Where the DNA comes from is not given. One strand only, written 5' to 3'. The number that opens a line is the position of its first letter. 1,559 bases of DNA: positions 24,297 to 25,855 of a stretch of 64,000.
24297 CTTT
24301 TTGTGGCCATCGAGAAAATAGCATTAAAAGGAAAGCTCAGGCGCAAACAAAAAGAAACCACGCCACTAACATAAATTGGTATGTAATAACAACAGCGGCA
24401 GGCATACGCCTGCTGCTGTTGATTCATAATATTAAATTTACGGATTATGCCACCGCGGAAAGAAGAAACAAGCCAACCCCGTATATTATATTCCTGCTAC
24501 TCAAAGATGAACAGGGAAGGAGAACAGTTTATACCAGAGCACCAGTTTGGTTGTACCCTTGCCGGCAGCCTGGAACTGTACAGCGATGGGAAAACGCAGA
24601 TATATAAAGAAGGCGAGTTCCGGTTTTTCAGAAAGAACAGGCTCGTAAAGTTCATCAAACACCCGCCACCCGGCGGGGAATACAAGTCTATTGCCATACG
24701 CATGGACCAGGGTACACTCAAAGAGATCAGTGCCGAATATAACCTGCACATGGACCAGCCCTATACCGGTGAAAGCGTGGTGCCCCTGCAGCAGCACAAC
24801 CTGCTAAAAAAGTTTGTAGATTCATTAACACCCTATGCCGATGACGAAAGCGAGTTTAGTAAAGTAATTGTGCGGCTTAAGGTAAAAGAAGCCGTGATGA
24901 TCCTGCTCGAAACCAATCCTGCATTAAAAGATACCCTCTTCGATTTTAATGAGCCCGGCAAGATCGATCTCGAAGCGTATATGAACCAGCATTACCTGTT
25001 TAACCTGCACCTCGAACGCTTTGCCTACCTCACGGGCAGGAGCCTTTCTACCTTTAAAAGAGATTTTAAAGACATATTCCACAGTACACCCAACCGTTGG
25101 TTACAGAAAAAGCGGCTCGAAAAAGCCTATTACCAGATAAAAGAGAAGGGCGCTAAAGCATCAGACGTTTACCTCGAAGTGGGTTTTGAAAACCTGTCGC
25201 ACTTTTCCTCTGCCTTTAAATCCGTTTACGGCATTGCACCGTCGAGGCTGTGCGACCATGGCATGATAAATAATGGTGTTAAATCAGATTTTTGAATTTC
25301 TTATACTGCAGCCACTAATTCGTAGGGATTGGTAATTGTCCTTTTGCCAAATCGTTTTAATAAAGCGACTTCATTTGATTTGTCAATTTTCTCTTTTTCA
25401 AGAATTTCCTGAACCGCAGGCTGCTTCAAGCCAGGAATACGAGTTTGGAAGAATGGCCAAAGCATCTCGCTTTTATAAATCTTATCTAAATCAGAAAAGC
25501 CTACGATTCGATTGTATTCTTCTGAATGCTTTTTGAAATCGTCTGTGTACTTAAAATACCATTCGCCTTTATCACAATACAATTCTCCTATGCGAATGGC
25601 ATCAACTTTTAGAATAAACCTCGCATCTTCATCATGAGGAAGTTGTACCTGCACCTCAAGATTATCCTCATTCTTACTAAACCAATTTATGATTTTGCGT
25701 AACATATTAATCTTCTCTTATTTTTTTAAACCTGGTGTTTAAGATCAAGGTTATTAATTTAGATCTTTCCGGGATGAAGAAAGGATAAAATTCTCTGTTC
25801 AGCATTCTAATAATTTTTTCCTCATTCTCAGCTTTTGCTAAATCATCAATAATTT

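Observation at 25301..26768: Split HipA-like kinase with inverted gene order (kinase core first, N-subdomain-like protein second) and no HipB-type HTH partner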

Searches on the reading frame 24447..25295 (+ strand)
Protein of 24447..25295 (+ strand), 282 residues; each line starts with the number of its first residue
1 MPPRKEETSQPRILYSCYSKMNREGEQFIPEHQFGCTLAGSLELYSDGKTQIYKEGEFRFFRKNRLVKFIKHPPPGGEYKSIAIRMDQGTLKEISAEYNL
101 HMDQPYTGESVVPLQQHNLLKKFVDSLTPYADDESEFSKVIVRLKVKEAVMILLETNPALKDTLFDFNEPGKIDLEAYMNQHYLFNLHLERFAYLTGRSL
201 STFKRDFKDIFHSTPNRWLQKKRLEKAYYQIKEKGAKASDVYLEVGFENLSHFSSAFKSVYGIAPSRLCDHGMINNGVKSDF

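Call 3: search_protein_families(library=pfam, proteins=[window:24447-25295:+], max_evalue=1)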
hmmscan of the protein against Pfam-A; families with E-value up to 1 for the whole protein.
window:24447-25295:+ (282 aa): 5 families
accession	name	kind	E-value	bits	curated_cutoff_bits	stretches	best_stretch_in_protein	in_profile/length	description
PF12833.13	HTH_18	-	1.5e-17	64.1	33.6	1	196-267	5-76/80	Helix-turn-helix domain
PF22200.2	ExsA_N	-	5.8e-13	49.8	27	1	37-157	6-130/136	ExsA N-terminal regulatory domain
PF00165.29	HTH_AraC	-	4.2e-12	46.3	26.6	2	179-220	1-42/42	Bacterial regulatory helix-turn-helix proteins, AraC family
PF02311.25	AraC_binding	-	0.00044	20.4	21.1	1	26-113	18-99/135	AraC-like ligand binding domain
PF07883.17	Cupin_2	-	0.02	15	27.2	1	31-64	18-51/70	Cupin domain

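Call 81: find_homologous_proteins(query=window:24447-25292:+, max_evalue=1e-30)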
Query window:24447-25292:+ (282 aa): 5812 proteins with E <= 1e-30 among 6191 candidates; the best 120 are listed.
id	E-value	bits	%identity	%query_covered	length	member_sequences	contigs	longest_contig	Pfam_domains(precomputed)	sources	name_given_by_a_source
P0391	5.6e-189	644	100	100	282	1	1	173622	PF12833.14,PF00165.30,PF22200.3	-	-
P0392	8.6e-117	408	65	94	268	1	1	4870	PF12833.14,PF00165.30,PF22200.3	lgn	-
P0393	3.3e-115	402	66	94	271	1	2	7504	PF12833.14,PF07883.18,PF02311.26,PF00165.30,PF22200.3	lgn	-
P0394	1.6e-114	400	65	95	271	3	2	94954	PF12833.14,PF02311.26,PF00165.30,PF22200.3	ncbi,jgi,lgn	ncbi:MAG TPA: AraC family transcriptional regulator [Puia sp.]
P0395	2.0e-114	400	65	95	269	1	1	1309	PF12833.14,PF00165.30,PF22200.3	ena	-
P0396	3.7e-114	399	64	95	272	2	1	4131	PF12833.14,PF02311.26,PF00165.30,PF22200.3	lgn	-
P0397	3.9e-114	399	65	93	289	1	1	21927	PF12833.14,PF02311.26,PF00165.30,PF22200.3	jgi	jgi:AraC family transcriptional regulator, exoenzyme S synthesis regulatory protein ExsA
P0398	6.6e-114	398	65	95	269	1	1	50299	PF12833.14,PF00165.30,PF22200.3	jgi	jgi:AraC-like DNA-binding protein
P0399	1.1e-113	398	63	95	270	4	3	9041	PF12833.14,PF00165.30,PF22200.3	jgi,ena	-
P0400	1.1e-113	397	65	95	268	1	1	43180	PF12833.14,PF00165.30,PF22200.3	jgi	jgi:AraC-like DNA-binding protein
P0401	2.7e-113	396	67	91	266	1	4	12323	PF12833.14,PF00165.30,PF22200.3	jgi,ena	-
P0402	2.9e-113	396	67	92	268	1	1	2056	PF12833.14,PF02311.26,PF00165.30,PF22200.3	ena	-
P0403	3.1e-113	396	65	95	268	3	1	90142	PF12833.14,PF00165.30,PF22200.3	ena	-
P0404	1.9e-112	393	65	94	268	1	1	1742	PF12833.14,PF02311.26,PF00165.30,PF22200.3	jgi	jgi:AraC-like DNA-binding protein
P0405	3.6e-112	392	62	95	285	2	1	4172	PF12833.14,PF00165.30,PF22200.3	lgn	-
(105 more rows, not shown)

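Call 83: find_encoding_contigs(protein=P0394, flank=7000, max_places=2)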
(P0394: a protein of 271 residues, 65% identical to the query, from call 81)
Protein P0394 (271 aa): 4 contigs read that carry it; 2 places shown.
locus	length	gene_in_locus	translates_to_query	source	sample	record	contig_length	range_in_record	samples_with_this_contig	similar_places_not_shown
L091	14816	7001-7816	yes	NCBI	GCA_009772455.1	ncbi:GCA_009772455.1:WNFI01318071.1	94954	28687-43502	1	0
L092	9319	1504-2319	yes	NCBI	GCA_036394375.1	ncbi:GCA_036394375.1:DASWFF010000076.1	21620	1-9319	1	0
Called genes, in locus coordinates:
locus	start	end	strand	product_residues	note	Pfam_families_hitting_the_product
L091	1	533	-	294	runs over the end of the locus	PF01073:3Beta_HSD, PF01370:Epimerase, PF04321:RmlD_sub_bind, PF16363:GDP_Man_Dehyd, PF02719:Polysacc_synt_2 (weak), PF07993:NAD_binding_4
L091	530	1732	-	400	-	PF07690:MFS_1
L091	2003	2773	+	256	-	PF13505:OMP_b-brl (faint), PF13568:OMP_b-brl_2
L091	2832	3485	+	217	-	PF00923:TAL_FSA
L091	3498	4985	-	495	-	PF00756:Esterase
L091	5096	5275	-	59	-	-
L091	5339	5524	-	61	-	-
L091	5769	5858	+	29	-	-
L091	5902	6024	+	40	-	-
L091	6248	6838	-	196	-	PF00440:TetR_N, PF16925:TetR_C_13, PF21993:TetR_C_13_2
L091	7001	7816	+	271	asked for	PF02311:AraC_binding (weak), PF22200:ExsA_N, PF00165:HTH_AraC (faint), PF12833:HTH_18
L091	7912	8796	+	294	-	PF00106:adh_short, PF08659:KR, PF13460:NAD_binding_10, PF13561:adh_short_C2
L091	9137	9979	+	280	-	PF26696:PTL_trimer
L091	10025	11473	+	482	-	PF18962:Por_Secre_tail (faint)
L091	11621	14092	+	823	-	PF00924:MS_channel_2nd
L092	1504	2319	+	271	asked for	PF02311:AraC_binding (weak), PF22200:ExsA_N, PF00165:HTH_AraC (faint), PF12833:HTH_18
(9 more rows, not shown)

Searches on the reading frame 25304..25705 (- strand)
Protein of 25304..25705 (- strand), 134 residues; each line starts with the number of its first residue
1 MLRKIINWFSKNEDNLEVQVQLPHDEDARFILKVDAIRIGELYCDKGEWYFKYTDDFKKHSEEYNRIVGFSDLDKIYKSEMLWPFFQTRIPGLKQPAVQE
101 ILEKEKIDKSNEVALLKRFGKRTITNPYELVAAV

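Call 3: search_protein_families(library=pfam, proteins=[window:25304-25705:-], max_evalue=1)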
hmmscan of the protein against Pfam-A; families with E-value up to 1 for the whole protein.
window:25304-25705:- (134 aa): 1 family
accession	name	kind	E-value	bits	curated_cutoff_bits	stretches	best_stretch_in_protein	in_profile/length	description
PF13657.11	Couple_hipA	-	2.9e-07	31.4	22.5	1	35-124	6-93/99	HipA N-terminal domain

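Call 4: search_protein_families(library=ncbifam, proteins=[window:25304-25705:-], max_evalue=1)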
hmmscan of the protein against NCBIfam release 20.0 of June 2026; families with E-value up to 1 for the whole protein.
window:25304-25705:- (134 aa): 1 family
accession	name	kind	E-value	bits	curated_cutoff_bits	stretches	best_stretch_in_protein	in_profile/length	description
TIGR03071.1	couple_hipA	domain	2.9e-06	27.3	27.8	1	33-121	5-92/101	HipA N-terminal domain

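Call 5: search_protein_families(library=padloc, proteins=[window:25304-25705:-], max_evalue=1)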
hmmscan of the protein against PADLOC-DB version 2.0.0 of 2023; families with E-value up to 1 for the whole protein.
window:25304-25705:- (134 aa): 6 families
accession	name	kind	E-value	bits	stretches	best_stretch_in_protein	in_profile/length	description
PDLC04349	PDC-M03B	-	4.4e-17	60.5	1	38-132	24-118/232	-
PDLC04347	PDC-M03B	-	2.1e-14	51.7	1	37-132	20-116/245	-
PDLC04352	PDC-M03B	-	5.4e-14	50.3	1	37-133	21-124/250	-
PDLC04348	PDC-M03B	-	7.1e-13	46.8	1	37-118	20-104/248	-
PDLC04351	PDC-M03B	-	5.3e-06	24.1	1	37-106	21-92/255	-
PDLC04346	PDC-M03B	-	0.0031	15.2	1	66-131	3-70/262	-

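Call 15: find_homologous_proteins(query=window:25304-25705:-, max_evalue=0.001)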
Query window:25304-25705:- (134 aa): 469 proteins with E <= 0.001 among 471 candidates; the best 120 are listed.
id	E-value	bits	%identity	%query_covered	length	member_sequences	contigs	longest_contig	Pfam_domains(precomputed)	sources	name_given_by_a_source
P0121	8.2e-85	300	100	100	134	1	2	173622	PF13657.12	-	-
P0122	1.4e-67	244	80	99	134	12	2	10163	PF13657.12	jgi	jgi:HipA-like protein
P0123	2.5e-67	243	79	99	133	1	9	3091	PF13657.12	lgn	-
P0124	3.5e-67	243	78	100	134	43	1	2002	PF13657.12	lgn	-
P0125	7.7e-67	242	77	100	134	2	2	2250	PF13657.12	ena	-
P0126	7.9e-67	242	80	99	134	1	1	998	PF13657.12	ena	-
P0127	3.0e-66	240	78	100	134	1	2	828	PF13657.12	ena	-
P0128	3.1e-66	240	80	99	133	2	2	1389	PF13657.12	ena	-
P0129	3.4e-66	239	78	99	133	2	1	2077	PF13657.12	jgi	jgi:HipA-like protein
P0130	4.8e-66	239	80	99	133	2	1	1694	PF13657.12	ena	-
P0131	7.2e-66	238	78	99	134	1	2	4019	PF13657.12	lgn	-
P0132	1.5e-65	237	77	99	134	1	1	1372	PF13657.12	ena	-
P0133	2.0e-65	237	76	100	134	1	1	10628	PF13657.12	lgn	-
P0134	3.0e-65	236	76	99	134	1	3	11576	PF13657.12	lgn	-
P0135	3.8e-65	236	79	99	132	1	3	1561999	PF13657.12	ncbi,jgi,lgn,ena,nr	ncbi:MAG: HipA N-terminal domain-containing protein [Chitinophagales bacterium]|nr:HipA N-terminal d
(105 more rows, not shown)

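Call 29: search_solved_structures(query=A2, max_evalue=10, show_alignments=3)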
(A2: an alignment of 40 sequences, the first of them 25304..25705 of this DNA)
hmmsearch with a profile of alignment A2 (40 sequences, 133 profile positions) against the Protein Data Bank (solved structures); distinct sequences matched with E-value up to 10: 2.
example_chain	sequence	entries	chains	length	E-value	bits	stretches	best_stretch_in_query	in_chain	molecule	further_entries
4kh9_A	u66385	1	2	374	0.36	13.9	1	24-70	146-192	hypothetical protein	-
3wdf_A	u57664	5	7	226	1.3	12.1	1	50-94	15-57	Uracil-DNA glycosylase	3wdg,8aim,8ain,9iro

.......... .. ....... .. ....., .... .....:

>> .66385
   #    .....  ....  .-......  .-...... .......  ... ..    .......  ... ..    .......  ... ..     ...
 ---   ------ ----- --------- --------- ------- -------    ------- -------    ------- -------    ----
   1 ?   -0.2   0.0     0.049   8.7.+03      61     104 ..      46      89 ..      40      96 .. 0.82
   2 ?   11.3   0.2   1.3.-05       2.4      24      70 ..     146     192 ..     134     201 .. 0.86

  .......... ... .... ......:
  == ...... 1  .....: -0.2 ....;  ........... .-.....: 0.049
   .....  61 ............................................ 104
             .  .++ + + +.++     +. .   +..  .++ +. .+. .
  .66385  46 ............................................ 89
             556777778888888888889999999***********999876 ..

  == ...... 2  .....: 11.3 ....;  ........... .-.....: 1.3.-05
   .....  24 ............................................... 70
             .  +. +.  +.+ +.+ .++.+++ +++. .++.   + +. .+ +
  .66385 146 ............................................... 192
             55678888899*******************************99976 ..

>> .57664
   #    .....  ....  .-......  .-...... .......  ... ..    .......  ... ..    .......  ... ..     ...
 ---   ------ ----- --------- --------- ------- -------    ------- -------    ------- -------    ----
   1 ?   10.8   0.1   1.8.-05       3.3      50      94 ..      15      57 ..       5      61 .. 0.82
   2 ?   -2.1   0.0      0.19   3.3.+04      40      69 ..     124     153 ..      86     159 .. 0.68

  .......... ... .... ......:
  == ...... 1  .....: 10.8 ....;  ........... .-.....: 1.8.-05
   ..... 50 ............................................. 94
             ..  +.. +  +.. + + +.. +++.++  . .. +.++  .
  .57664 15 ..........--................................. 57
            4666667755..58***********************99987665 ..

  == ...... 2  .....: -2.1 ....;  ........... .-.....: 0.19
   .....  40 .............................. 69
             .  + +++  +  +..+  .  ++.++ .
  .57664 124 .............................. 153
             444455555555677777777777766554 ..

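Call 39: predict_structure(alignment_id=A2)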
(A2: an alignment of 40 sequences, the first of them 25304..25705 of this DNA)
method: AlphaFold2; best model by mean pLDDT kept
length: 134 residues; sequences in the alignment: 40
mean_pLDDT: 78.7   pTM: 0.70
mean pLDDT of the five models: 78.7, 76.9, 74.5, 65.0, 61.6
residues with pLDDT >= 90: 33; 70-90: 70; 50-70: 15; < 50: 16
segments of 3 or more residues with pLDDT < 50: 1-4, 6-17
pLDDT, mean of each block of 10 residues (from residue 1): 42 45 75 88 90 92 85 92 84 84 89 86 73 79
secondary structure, 60 per line:
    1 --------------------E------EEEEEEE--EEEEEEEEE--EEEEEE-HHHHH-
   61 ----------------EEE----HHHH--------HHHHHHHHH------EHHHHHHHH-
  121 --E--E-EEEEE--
elements in order: E28-34 E37-45 E48-53 H55-59 E77-79 H84-87 H96-104 H112-119 E128-132

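Call 44: fold_search(model_id=the predicted structure, library=pdb)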
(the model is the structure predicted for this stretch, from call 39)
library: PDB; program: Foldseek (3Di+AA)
matches with E <= 10: 357; with E <= 0.001: 2
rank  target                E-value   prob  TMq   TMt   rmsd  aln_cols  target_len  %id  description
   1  8ezr_A                8.1e-05  1.00  0.61  0.78   2.8       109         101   21  Crystal structure of the HipS(Lp)-HipT(Lp) complex from Legionella pneumophila, native protein (released 2023-09-27)
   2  7ab3_B                4.5e-04  1.00  0.61  0.79   2.7       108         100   18  Crystal structure of the Escherichia coli toxin-antitoxin system HipBST (HipT S57A) (released 2022-01-12)
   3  7czo                  3.4e-03  1.00  0.49  0.59   4.9       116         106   17  N-terminal domain of HipA toxin (released 2021-09-29)
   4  7ab3_E                4.9e-03  1.00  0.60  0.77   2.7       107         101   18  Crystal structure of the Escherichia coli toxin-antitoxin system HipBST (HipT S57A) (released 2022-01-12)
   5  3tpd                  1.5e-02  1.00  0.55  0.21   3.6       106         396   21  Structure of pHipA, monoclinic form (released 2012-10-03)
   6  3tpb                  1.5e-02  1.00  0.55  0.21   3.5       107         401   20  Structure of HipA(S150A) (released 2012-10-03)
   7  3tpt_A                2.0e-02  1.00  0.55  0.20   3.5       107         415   20  Structure of HipA(D309Q) bound to ADP (released 2012-10-03)
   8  2wiu_C                3.1e-02  1.00  0.56  0.21   3.4       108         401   20  Mercury-modified bacterial persistence regulator hipBA (released 2009-07-28)
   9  3tpv                  3.3e-02  0.99  0.54  0.20   3.9       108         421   22  Structure of pHipA bound to ADP (released 2012-10-03)
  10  3dnt_A                4.0e-02  0.99  0.55  0.20   3.6       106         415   21  structures of MDT proteins (released 2009-01-27)
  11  3dnv_A                4.5e-02  0.99  0.54  0.20   3.6       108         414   18  MDT Protein (released 2009-01-27)
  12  3dnu                  6.2e-02  0.99  0.54  0.20   3.6       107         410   20  structure of MDT protein (released 2009-01-27)
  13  3tpt_B                7.0e-02  0.99  0.54  0.20   3.6       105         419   21  Structure of HipA(D309Q) bound to ADP (released 2012-10-03)
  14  3tpe                  8.0e-02  0.99  0.56  0.20   3.5       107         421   20  The phipa p3121 structure (released 2012-10-03)
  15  2wiu_A                1.3e-01  0.92  0.47  0.17   3.7        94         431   20  Mercury-modified bacterial persistence regulator hipBA (released 2009-07-28)
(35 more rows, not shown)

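Call 76: search_protein_families(library=phrogs, proteins=[window:25304-25705:-], max_evalue=0.01)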
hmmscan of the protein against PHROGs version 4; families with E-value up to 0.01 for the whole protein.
window:25304-25705:- (134 aa): 1 family
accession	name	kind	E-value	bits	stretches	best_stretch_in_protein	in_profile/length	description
phrog_8026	-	unknown function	4e-13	50.5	1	39-131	22-115/246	-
